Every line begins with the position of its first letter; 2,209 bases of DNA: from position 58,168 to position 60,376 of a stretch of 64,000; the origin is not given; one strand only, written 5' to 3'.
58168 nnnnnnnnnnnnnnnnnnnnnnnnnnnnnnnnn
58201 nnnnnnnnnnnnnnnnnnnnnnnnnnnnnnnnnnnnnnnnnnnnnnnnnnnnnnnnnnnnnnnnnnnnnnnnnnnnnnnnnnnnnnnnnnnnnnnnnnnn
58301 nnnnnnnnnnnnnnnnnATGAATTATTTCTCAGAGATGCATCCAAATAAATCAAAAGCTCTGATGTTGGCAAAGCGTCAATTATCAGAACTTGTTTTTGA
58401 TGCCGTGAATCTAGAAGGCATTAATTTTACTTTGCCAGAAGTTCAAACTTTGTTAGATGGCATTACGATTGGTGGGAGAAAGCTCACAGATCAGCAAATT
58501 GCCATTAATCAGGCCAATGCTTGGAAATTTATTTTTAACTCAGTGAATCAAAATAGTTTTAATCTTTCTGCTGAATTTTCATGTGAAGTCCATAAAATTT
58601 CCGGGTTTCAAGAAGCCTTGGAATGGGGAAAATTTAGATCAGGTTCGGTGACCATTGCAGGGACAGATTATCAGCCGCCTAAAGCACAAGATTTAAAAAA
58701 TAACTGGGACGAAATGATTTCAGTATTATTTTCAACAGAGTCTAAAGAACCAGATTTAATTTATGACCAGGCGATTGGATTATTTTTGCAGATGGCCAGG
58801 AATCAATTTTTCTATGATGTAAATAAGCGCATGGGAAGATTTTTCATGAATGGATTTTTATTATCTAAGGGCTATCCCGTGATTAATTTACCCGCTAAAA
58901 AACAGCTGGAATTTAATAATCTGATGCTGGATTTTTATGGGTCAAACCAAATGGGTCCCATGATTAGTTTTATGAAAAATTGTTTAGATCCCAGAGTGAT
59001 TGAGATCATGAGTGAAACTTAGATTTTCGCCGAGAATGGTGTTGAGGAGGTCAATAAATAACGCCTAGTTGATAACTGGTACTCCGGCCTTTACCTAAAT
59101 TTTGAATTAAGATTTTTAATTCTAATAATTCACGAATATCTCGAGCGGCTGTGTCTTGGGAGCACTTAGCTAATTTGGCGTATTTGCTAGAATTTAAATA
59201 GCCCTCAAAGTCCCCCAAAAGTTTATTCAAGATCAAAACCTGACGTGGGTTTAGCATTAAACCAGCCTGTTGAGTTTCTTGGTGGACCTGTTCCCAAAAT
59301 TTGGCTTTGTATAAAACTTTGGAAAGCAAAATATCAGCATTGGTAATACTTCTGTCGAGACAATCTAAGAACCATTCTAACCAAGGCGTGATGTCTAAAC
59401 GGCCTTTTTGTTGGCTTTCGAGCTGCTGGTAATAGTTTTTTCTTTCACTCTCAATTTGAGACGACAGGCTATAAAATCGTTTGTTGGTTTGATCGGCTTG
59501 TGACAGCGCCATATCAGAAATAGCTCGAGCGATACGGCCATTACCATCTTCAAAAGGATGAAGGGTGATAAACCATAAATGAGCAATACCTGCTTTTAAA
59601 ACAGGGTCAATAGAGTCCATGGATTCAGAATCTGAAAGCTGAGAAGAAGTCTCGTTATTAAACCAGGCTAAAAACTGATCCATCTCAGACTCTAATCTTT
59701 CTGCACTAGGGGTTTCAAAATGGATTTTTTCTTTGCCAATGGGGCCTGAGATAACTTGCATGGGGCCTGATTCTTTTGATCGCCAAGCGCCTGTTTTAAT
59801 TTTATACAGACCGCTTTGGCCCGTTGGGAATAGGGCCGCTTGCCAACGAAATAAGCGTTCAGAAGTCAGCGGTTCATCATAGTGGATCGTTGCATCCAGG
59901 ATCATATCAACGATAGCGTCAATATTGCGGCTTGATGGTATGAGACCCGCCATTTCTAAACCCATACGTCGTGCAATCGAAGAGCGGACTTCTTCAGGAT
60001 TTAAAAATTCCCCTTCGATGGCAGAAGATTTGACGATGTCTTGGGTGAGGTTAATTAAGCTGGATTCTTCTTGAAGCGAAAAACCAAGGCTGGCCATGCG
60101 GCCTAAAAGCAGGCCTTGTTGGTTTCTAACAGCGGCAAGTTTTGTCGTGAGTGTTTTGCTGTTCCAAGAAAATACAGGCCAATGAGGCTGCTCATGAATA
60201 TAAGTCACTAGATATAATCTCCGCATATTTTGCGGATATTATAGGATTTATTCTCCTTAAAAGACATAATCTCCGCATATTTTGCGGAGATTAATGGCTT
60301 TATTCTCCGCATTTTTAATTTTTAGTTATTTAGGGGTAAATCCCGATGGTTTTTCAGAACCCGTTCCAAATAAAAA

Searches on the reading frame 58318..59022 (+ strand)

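Call 46: search_protein_families(library=pfam, proteins=[window:58318-59022:+], max_evalue=0.01)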
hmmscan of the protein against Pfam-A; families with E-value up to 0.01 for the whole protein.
window:58318-59022:+ (234 aa): 1 family
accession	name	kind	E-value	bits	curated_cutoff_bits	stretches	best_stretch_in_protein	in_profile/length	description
PF02661.23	Fic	-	1.3e-08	36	24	1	83-181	2-93/93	Fic/DOC family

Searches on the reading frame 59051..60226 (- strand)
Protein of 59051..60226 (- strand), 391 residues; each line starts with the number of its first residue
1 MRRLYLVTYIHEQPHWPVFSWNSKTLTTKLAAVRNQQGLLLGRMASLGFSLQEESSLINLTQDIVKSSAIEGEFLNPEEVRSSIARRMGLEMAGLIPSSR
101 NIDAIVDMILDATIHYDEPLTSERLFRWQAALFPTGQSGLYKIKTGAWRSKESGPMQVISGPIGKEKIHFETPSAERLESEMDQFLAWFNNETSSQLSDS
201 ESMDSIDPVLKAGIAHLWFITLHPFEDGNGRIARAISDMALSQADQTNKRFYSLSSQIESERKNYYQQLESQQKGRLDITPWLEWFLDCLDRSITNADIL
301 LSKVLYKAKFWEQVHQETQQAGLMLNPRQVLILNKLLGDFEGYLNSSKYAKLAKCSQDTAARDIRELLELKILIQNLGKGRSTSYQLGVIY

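Call 46: search_protein_families(library=pfam, proteins=[window:59051-60226:-], max_evalue=0.01)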
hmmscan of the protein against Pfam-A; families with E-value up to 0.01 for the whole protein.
window:59051-60226:- (391 aa): 2 families
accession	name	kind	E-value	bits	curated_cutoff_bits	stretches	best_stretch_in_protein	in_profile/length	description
PF13776.11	DUF4172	-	7.3e-31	106.7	25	1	9-90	1-82/82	Domain of unknown function (DUF4172)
PF02661.23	Fic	-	2.1e-14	54.6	24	1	119-239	1-91/93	Fic/DOC family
